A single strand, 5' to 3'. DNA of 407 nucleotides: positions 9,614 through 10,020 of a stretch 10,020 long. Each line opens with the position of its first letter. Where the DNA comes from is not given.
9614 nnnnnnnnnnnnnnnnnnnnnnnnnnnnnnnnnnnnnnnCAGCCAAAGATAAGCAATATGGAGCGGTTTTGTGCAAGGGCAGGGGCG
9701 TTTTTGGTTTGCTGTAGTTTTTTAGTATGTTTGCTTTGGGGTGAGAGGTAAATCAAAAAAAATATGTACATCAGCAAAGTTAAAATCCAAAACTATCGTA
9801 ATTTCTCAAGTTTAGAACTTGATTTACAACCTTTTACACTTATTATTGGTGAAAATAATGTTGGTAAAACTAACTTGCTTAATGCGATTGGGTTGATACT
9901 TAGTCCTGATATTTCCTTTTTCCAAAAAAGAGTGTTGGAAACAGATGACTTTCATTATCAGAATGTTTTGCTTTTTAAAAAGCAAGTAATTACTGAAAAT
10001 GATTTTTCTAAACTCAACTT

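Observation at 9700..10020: Abrupt compositional boundary with an OLD/AAA_15-type ATPase N-terminus: probable edge of a horizontally acquired defence island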

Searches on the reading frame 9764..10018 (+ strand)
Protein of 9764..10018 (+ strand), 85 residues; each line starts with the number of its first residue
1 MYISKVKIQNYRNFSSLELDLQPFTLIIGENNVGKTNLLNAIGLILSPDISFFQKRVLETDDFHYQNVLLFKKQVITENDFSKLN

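Call 10: search_protein_families(library=pfam, proteins=[window:9764-10018:+], max_evalue=1)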
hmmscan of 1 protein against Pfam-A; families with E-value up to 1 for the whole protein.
seq(85 aa): 10 families
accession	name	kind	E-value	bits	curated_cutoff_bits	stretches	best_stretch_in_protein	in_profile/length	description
PF13175.12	AAA_15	-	1e-17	65.3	32.1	1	1-69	1-71/374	AAA ATPase domain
PF13476.12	AAA_23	-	2.8e-10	41.6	27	1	5-67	1-67/201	AAA domain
PF11398.14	DUF2813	-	2.4e-09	37.5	21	1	1-67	1-64/372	Protein of unknown function (DUF2813)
PF02463.25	SMC_N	-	1.6e-07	31.5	40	1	2-48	1-50/220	RecF/RecN/SMC N terminal domain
PF13304.12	AAA_21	-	1.3e-05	25.9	27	1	24-54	1-26/304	AAA domain, putative AbiEii toxin, Type IV TA system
PF13555.12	AAA_29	-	2e-05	24.7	27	1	5-49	3-49/61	P-loop containing region of AAA domain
PF13514.12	AAA_27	-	0.00017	21.7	22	1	1-45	1-49/206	AAA domain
PF01926.29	MMR_HSR1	-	0.023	15.2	21.9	1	26-42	3-19/113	50S ribosome-binding GTPase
PF00005.33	ABC_tran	-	0.024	15.7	25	1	16-49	5-38/137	ABC transporter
PF00308.24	Bac_DnaA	-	0.072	13.7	23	1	26-74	38-86/162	Bacterial DnaA ATPAse domain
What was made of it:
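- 9764..10020 (+): 5' end of gajA: the first 85 codons of the ABC-type ATPase domain of a class 2 OLD nuclease, running off the window end. Walker A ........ is at residues 29-36 (bases 9848-9871). Pfam AAA_15, 65.3 bits (call 10).
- On Housekeeping RecF/SMC/ABC ATPase: ABC_tran 15.7, below 25 (call 10).
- Checked: SMC_N scores 31.5, below its cut-off of 40 (call 10).
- Family: Pfam AAA_15, 65 bits (call 10).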

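Call 13: find_homologous_proteins(query=window:9764-10018:+, max_evalue=0.001)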
Query seq(85 aa) (85 aa): 9 proteins with E <= 0.001 among 9 candidates.
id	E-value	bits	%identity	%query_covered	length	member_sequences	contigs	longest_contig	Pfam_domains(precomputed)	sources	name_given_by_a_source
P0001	4.3e-42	159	92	100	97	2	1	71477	PF11398.15,PF13175.13,PF13476.13,PF02463.26,PF13304.13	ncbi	-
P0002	1.2e-23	100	62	91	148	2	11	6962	PF11398.15,PF13514.13,PF13175.13,PF13476.13,PF02463.26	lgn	-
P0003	6.4e-23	98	63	94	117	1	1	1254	PF11398.15,PF13175.13,PF13476.13,PF02463.26,PF13304.13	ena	-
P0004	1.4e-21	94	57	100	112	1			PF13175.13,PF13476.13,PF02463.26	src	-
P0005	2.3e-20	90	79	66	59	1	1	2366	PF11398.15,PF13175.13,PF13476.13,PF13555.13,PF02463.26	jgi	jgi:putative ATP-dependent endonuclease of the OLD family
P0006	3.4e-20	89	57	89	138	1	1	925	PF11398.15,PF13175.13,PF13476.13,PF13555.13,PF02463.26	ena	-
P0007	3.6e-18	83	54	93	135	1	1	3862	PF13175.13,PF13476.13,PF02463.26,PF13304.13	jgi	jgi:putative ATP-dependent endonuclease of the OLD family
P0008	1.8e-16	78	69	65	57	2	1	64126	PF11398.15,PF13514.13,PF13175.13,PF13476.13,PF02463.26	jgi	jgi:putative ATP-dependent endonuclease of OLD family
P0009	4.2e-15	73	67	65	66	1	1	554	PF11398.15,PF13175.13,PF13476.13,PF02463.26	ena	-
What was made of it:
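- The excess of fragments in call 13 is a bias of searching with a short query.
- Tried and rejected: A homology search with the 85-aa fragment returned only fragments of 57-148 aa (call 13).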

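Call 14: find_encoding_contigs(protein=P0001, flank=10000, max_places=4)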
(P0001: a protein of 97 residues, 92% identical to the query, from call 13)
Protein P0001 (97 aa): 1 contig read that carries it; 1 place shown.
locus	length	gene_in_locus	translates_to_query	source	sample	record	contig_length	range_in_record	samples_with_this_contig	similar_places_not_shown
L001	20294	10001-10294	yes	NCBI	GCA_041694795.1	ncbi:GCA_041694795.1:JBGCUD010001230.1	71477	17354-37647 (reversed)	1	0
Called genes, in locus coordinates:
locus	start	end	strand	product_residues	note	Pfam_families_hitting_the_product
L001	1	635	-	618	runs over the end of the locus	PF05693:Glycogen_syn, PF00534:Glycos_transf_1 (weak), PF20706:GT4-conflict (weak)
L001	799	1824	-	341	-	PF06068:TIP49 (faint), PF05496:RuvB_N, PF00004:AAA, PF07728:AAA_5 (faint), PF17864:AAA_lid_4, PF05491:WHD_RuvB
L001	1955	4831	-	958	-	PF00801:PKD, PF18911:PKD_4, PF13585:CHU_C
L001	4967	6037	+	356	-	PF11751:PorP_SprF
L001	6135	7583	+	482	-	PF13520:AA_permease_2, PF00324:AA_permease, PF13906:AA_permease_C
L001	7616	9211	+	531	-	PF01235:Na_Ala_symp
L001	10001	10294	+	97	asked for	PF02463:SMC_N (weak), PF11398:DUF2813, PF13175:AAA_15, PF13476:AAA_23, PF13304:AAA_21 (weak)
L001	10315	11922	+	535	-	PF13175:AAA_15, PF13304:AAA_21, PF20469:OLD-like_TOPRIM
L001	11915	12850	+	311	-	PF00580:UvrD-helicase, PF13245:AAA_19, PF00580:UvrD-helicase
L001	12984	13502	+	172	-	PF13361:UvrD_C (weak), PF13538:UvrD_C_2 (faint)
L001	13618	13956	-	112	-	PF02452:PemK_toxin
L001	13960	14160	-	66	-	-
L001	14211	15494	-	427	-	PF17116:T9SS_plug_1st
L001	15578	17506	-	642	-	PF00005:ABC_tran, PF02463:SMC_N (faint), PF13555:AAA_29 (faint), PF13304:AAA_21 (faint), PF12848:ABC_tran_Xtn, PF00005:ABC_tran, PF16326:ABC_tran_CTD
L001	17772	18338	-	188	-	-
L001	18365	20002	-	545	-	PF12771:SusD-like_2, PF12741:SusD-like, PF12771:SusD-like_2 (weak), PF12741:SusD-like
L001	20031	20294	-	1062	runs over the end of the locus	PF13620:CarboxypepD_reg, PF13715:CarbopepD_reg_2, PF07715:Plug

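Call 22: find_encoding_contigs(protein=P0008, flank=8000, max_places=3)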
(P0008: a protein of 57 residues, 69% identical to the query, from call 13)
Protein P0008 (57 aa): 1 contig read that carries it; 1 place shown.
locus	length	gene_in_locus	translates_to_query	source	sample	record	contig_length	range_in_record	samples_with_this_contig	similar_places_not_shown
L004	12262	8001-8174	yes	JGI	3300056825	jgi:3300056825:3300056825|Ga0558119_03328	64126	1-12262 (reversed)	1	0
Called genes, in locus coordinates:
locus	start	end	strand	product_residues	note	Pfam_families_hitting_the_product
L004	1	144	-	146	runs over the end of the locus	PF04898:Glu_syn_central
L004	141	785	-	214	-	PF00310:GATase_2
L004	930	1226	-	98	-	PF00310:GATase_2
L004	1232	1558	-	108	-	PF00310:GATase_2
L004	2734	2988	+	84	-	-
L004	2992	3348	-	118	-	-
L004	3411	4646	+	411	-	PF07992:Pyr_redox_2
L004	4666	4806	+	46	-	PF04358:DsrC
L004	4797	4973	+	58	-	PF04358:DsrC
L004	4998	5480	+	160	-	PF02635:DsrE, PF13686:DrsE_2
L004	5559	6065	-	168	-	-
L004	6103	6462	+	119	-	PF04264:YceI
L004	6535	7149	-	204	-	PF02777:Sod_Fe_C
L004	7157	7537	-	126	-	PF00081:Sod_Fe_N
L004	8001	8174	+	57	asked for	PF02463:SMC_N, PF11398:DUF2813 (weak), PF13175:AAA_15, PF13514:AAA_27 (weak), PF13476:AAA_23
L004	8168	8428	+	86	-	-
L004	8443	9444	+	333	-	PF13175:AAA_15, PF13304:AAA_21, PF20469:OLD-like_TOPRIM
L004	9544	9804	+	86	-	-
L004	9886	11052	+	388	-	PF00580:UvrD-helicase, PF13245:AAA_19, PF00580:UvrD-helicase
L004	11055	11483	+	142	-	PF13361:UvrD_C (weak), PF13538:UvrD_C_2 (faint)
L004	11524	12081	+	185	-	-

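Call 23: find_encoding_contigs(protein=P0002, flank=8000, max_places=4)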
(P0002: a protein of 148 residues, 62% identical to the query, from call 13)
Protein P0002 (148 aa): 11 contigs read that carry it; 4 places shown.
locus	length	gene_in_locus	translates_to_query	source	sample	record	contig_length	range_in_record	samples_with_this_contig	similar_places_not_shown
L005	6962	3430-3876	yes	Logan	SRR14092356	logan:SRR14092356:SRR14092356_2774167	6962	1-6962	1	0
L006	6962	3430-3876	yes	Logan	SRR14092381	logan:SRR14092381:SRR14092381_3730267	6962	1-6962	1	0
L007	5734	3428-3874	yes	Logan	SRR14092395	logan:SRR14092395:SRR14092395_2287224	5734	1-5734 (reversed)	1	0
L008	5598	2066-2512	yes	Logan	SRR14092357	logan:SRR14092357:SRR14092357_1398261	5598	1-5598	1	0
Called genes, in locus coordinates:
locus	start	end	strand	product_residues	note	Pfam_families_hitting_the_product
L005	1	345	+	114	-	?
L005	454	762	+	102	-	-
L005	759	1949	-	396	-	PF00144:Beta-lactamase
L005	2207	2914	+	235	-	PF13488:Gly-zipper_Omp (weak)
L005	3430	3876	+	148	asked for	PF02463:SMC_N, PF11398:DUF2813 (weak), PF13175:AAA_15, PF13476:AAA_23, PF13514:AAA_27 (weak)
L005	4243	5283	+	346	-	PF13175:AAA_15, PF13304:AAA_21, PF20469:OLD-like_TOPRIM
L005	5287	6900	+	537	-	PF00580:UvrD-helicase, PF01443:Viral_helicase1 (faint), PF13245:AAA_19, PF00580:UvrD-helicase, PF13361:UvrD_C (weak), PF13538:UvrD_C_2 (faint)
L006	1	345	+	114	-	?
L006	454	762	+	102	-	-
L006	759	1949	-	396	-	PF00144:Beta-lactamase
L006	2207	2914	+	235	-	PF13488:Gly-zipper_Omp (weak)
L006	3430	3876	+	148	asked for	PF02463:SMC_N, PF11398:DUF2813 (weak), PF13175:AAA_15, PF13476:AAA_23, PF13514:AAA_27 (weak)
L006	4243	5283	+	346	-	PF13175:AAA_15, PF13304:AAA_21, PF20469:OLD-like_TOPRIM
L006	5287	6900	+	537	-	PF00580:UvrD-helicase, PF01443:Viral_helicase1 (faint), PF13245:AAA_19, PF00580:UvrD-helicase, PF13361:UvrD_C (weak), PF13538:UvrD_C_2 (faint)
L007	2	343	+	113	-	?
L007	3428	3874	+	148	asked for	PF02463:SMC_N, PF11398:DUF2813 (weak), PF13175:AAA_15, PF13476:AAA_23, PF13514:AAA_27 (weak)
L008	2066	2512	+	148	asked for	PF02463:SMC_N, PF11398:DUF2813 (weak), PF13175:AAA_15, PF13476:AAA_23, PF13514:AAA_27 (weak)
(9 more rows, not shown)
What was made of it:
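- L004 and L005-8 are fragmented (calls 22, 23).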

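Call 25: find_related_loci(query=A1, collection=genome_contigs, flank=8000)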
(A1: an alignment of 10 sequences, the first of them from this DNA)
Query A1 (85 aa) in genome_contigs; peptide patterns used: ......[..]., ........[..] (x = any residue, [..] = any of these).
299 stretches matched a pattern; 217 encode a relative of the query (tblastn E <= 1e-3); the best 80 are kept; 80 distinct loci.
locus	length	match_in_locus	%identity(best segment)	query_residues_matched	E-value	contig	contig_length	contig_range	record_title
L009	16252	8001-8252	89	1-84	5e-47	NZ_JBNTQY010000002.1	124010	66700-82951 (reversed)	Emticicia sp. SJ17W-69 contig2, whole genome shotgun sequence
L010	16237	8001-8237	68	1-79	1e-33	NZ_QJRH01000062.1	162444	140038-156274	Flavobacterium tistrianum strain GB 56.1 contig43, whole genome shotgun sequence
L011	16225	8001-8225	77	1-75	6e-34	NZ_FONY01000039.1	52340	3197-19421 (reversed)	Thermoflexibacter ruber strain GEY, DSM 9560, whole genome shotgun sequence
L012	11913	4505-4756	63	1-84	2e-32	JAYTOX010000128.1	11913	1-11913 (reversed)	MAG: Bacteroidota bacterium isolate GFS_4286 GFS_4286_127, whole genome shotgun sequence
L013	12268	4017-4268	64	1-84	2e-32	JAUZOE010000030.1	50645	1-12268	MAG: Bacteroidota bacterium isolate bin50(3d) KIDBMPAE_30, whole genome shotgun sequence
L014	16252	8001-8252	63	1-84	2e-31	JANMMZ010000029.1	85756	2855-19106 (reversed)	MAG: Saprospiraceae bacterium isolate OTE_58_metabat_412 OTE_58_k141_3961559, whole genome shotgun sequence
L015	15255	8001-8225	72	1-75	4e-31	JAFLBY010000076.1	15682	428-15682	MAG: Candidatus Kapaibacterium sp. isolate UWPOB_KAPA1 gnl_X_FIELABBJ_76, whole genome shotgun sequence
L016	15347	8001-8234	63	1-78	1e-30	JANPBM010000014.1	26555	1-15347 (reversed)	MAG: Acidobacteriota bacterium isolate VAR_78_metabat_75 VAR_78_k141_3834444, whole genome shotgun sequence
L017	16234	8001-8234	60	1-78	4e-30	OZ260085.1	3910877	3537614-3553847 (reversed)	MAG: Crocinitomicaceae bacterium isolate NI882-mx-bin09 genome assembly, chromosome: 1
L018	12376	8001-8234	63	1-78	7e-30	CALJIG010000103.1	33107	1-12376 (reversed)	MAG TPA_asm: uncultured Ignavibacteria bacterium isolate SRR5576002_bin.35_CONCOCT_v1.1_MAG genome assembly, contig: ERZ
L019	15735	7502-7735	63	1-78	5e-29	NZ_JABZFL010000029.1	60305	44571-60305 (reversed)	MAG: Desulfobacula sp. isolate Grevelingen_8MPaII_metabat2.13 scaffold_500, whole genome shotgun sequence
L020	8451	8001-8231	62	1-77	8e-29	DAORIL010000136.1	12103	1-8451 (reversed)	MAG TPA_asm: Pyrinomonadaceae bacterium isolate AMR_MDS_5578 NODE_552_length_12103_cov_6.952938, whole genome shotgun se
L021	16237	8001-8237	62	1-82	2e-28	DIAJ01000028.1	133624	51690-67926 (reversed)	MAG TPA_asm: Flavobacteriales bacterium UBA5081 UBA5081_contig_2464, whole genome shotgun sequence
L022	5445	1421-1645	64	1-75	1e-28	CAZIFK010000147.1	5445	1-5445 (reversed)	MAG TPA_asm: uncultured bacterium isolate binchicken_co62_21 genome assembly, contig: NODE_8091_length_5445_cov_11.22653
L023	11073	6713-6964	60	1-84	3e-28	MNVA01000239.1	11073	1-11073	MAG: Ignavibacteria bacterium CG1_02_37_35 cg1_0.2_scaffold_5889_c, whole genome shotgun sequence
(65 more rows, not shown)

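Call 32: search_protein_families(library=padloc, proteins=[window:9764-10018:+, L009:8001-9902:+, L009:9910-11460:+, L011:8001-9848:+], max_evalue=0.001)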
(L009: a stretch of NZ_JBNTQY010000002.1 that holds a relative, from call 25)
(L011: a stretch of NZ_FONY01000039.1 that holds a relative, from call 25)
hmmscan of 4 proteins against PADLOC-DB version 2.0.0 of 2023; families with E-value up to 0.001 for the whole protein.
seq(85 aa): 118 families (the best 25 are shown)
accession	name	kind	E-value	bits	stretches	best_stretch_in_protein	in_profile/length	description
PDLC00077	GajA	-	6.9e-31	105.5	1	1-78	1-80/616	AAA ATPase domain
PDLC00070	GajA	-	4.8e-21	73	1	1-64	1-63/596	AAA ATPase domain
PDLC00078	GajA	-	7.1e-19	65.9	1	1-75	1-75/580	AAA ATPase domain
PDLC02979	AriA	-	1e-18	66.3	1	1-71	1-58/373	-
PDLC00069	GajA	-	6.4e-17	59.2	1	1-67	1-64/687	AAA ATPase domain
PDLC00066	GajA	-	2.4e-15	54.1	1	1-67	1-66/567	AAA ATPase domain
PDLC00072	GajA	-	2.7e-15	53.9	1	1-81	1-81/709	AAA ATPase domain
PDLC02358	Old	-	3.2e-15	53.9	1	1-66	2-60/578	Old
PDLC00067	GajA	-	6e-15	52.7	1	2-74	4-71/604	AAA ATPase domain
PDLC00081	GajA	-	2.3e-14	51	1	1-68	1-65/574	AAA ATPase domain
PDLC00094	GajA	-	6.3e-14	49.3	1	1-67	1-66/569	AAA ATPase domain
PDLC00278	PtuA1|PtuA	-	5.2e-13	47.1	1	1-67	1-67/436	AAA ATPase domain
PDLC00092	GajA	-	7.9e-13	45.8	1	1-78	1-78/604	AAA ATPase domain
PDLC00091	GajA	-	9e-13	45.9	1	1-67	1-67/627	AAA ATPase domain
PDLC00086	GajA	-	1.1e-12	45.6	1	1-69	1-68/600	AAA ATPase domain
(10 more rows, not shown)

L009:8001-9902:+ (634 aa): 110 families (the best 25 are shown)
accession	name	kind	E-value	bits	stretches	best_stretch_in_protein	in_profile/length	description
PDLC00077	GajA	-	1.8e-184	612.8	1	1-632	1-614/616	AAA ATPase domain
PDLC00069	GajA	-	1.5e-99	332.3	1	1-530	1-535/687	AAA ATPase domain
PDLC00091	GajA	-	3.7e-82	275.1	1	1-515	1-484/627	AAA ATPase domain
PDLC00070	GajA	-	1.9e-81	272.4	1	1-524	1-474/596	AAA ATPase domain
PDLC00096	GajA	-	1.3e-73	246.8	1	1-513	1-468/630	AAA ATPase domain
PDLC00071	GajA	-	1.5e-67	226.7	2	178-515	121-452/588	AAA ATPase domain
PDLC00083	GajA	-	2e-66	222.8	3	178-485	128-453/639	AAA ATPase domain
PDLC00080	GajA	-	3.4e-62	209.1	2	177-503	126-455/622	AAA ATPase domain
PDLC00092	GajA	-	2.5e-61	206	2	188-503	160-473/604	AAA ATPase domain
PDLC00099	GajA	-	4.8e-61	205.5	2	183-518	135-474/626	AAA ATPase domain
PDLC00064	GajA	-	1.3e-58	197.2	1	232-531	17-327/464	AAA ATPase domain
PDLC00065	GajA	-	2.6e-58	196.3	1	1-527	1-535/670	AAA ATPase domain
PDLC00078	GajA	-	2.2e-52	176.6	1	1-536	1-516/580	AAA ATPase domain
PDLC00066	GajA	-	1.5e-51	173.7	2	193-512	131-445/567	AAA ATPase domain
PDLC00072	GajA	-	4.8e-50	168.7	1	1-513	1-515/709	AAA ATPase domain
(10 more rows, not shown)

L009:9910-11460:+ (517 aa): 44 families (the best 25 are shown)
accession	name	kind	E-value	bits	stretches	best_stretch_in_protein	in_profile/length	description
PDLC00118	GajB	-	6e-99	330.3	1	5-515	8-507/515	UrvD helicase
PDLC00117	GajB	-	1.1e-41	141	3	6-93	31-120/604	UrvD helicase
PDLC00119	GajB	-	1.3e-41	141.2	2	112-514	185-562/565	UrvD helicase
PDLC00120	GajB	-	3.5e-37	126.6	2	4-384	2-383/458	UrvD helicase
PDLC00122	GajB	-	6.4e-37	125.6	1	6-493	20-471/502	UrvD helicase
PDLC00127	GajB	-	5.7e-35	118.9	3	6-85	24-104/594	UrvD helicase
PDLC00129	GajB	-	1.1e-34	118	2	98-513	177-591/594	UrvD helicase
PDLC00123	GajB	-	4.5e-33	112.7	1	5-492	19-505/540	UrvD helicase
PDLC00132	GajB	-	1.8e-32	110.8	3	6-93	20-105/625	UrvD helicase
PDLC03802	RTasHel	-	3.6e-29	100.1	3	6-73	22-90/675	DRT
PDLC00135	GajB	-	5.2e-29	99.6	2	6-423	24-414/603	UrvD helicase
PDLC00109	GajB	-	6.2e-29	98.9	2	2-143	6-145/647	UrvD helicase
PDLC00138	GajB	-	1.2e-27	94.9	2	116-505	190-578/581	UrvD helicase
PDLC00130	GajB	-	4.1e-26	89.4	3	6-88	19-104/589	UrvD helicase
PDLC00136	GajB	-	3.1e-25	87.1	2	129-513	186-566/570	UrvD helicase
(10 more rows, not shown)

L011:8001-9848:+ (616 aa): 105 families (the best 25 are shown)
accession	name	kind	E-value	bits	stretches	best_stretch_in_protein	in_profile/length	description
PDLC00077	GajA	-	4.6e-228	756.7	1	1-614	1-614/616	AAA ATPase domain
PDLC00069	GajA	-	3.3e-100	334.5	1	1-514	1-527/687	AAA ATPase domain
PDLC00070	GajA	-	1.2e-90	302.8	1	1-514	1-471/596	AAA ATPase domain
PDLC00091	GajA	-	2e-80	269.3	1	1-615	1-620/627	AAA ATPase domain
PDLC00096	GajA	-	5.8e-74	247.9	1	1-498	1-462/630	AAA ATPase domain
PDLC00071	GajA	-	3.8e-67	225.4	2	159-614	120-581/588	AAA ATPase domain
PDLC00065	GajA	-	2.4e-64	216.3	2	1-513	1-526/670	AAA ATPase domain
PDLC00080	GajA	-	7.5e-63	211.2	1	1-533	1-496/622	AAA ATPase domain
PDLC00099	GajA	-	7.6e-63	211.5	1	1-522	1-474/626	AAA ATPase domain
PDLC00092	GajA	-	1.3e-59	200.3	1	1-495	1-474/604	AAA ATPase domain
PDLC00083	GajA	-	3.2e-59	198.9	1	1-502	1-484/639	AAA ATPase domain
PDLC00073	GajA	-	9.4e-58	194.6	2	161-615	119-587/589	AAA ATPase domain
PDLC00078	GajA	-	4.9e-56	188.6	1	1-614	1-579/580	AAA ATPase domain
PDLC00064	GajA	-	5.1e-53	178.7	1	190-500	2-307/464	AAA ATPase domain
PDLC00072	GajA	-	7.4e-51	171.4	1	1-579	1-572/709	AAA ATPase domain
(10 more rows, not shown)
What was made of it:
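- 9764..10020 (+): PADLOC GajA PDLC00077, 105.5 bits, E 7e-31 (call 32).
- Closest known: Class 1 OLD. Same: PADLOC Old scores 54 bits (call 32).
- PADLOC best hit GajA PDLC00077, 105.5 bits, against AriA 66, Old 54 and PtuA 47 (call 32). The same model matches relatives L009 and L011 end to end (613 and 757 bits) (call 32).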

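Call 33: search_protein_families(library=pfam, proteins=[L009:8001-9902:+, L009:9910-11460:+], max_evalue=0.001)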
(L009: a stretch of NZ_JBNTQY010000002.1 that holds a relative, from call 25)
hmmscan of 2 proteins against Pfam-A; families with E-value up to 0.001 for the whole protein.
L009:8001-9902:+ (634 aa): 7 families
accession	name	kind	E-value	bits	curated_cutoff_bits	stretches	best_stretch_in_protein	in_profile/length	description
PF13175.12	AAA_15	-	1.6e-39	137.1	32.1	1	1-386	1-373/374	AAA ATPase domain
PF20469.4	OLD-like_TOPRIM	-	2.4e-17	63.7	23.2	1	434-500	1-67/67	Overcoming lysogenization defect protein-like, TOPRIM domain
PF13304.12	AAA_21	-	1.8e-14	54.9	27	2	323-386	246-302/304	AAA domain, putative AbiEii toxin, Type IV TA system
PF11398.14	DUF2813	-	1.4e-11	44.8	21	1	1-68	1-65/372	Protein of unknown function (DUF2813)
PF13476.12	AAA_23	-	9.2e-08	33.4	27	1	5-277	1-200/201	AAA domain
PF02463.25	SMC_N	-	1.9e-07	31.2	40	1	2-397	1-210/220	RecF/RecN/SMC N terminal domain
PF13555.12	AAA_29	-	0.00015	21.9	27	1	5-49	3-49/61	P-loop containing region of AAA domain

L009:9910-11460:+ (517 aa): 6 families
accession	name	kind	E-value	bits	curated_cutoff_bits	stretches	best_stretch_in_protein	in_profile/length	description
PF00580.27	UvrD-helicase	-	1.1e-22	81.5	23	2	6-101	17-99/271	UvrD/REP helicase N-terminal domain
PF13245.12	AAA_19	-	5.8e-15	56.1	25.1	1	3-189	12-133/134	AAA domain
PF13361.12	UvrD_C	-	2.2e-12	47.5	25.6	1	407-493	264-346/350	UvrD-like helicase C-terminal domain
PF01443.25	Viral_helicase1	-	1.4e-09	38.6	21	0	385-492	135-226/228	Viral superfamily 1 RNA helicase core domain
PF13538.12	UvrD_C_2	-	2.2e-06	27.9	27.4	1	434-492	3-51/52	UvrD-like helicase C-terminal domain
PF13087.12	AAA_12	-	6.6e-05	23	27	0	209-291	5-76/195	AAA domain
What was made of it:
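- Closest known: Gabija GajA. Same: Close relatives match it over its whole 616 positions, carry OLD-like_TOPRIM, and are followed by GajB (calls 32, 33).
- The closest full-length relative, L009, has AAA_15 + OLD-like_TOPRIM followed by UvrD-helicase + UvrD_C, and a GajB PADLOC score of 330 bits (calls 32, 33).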
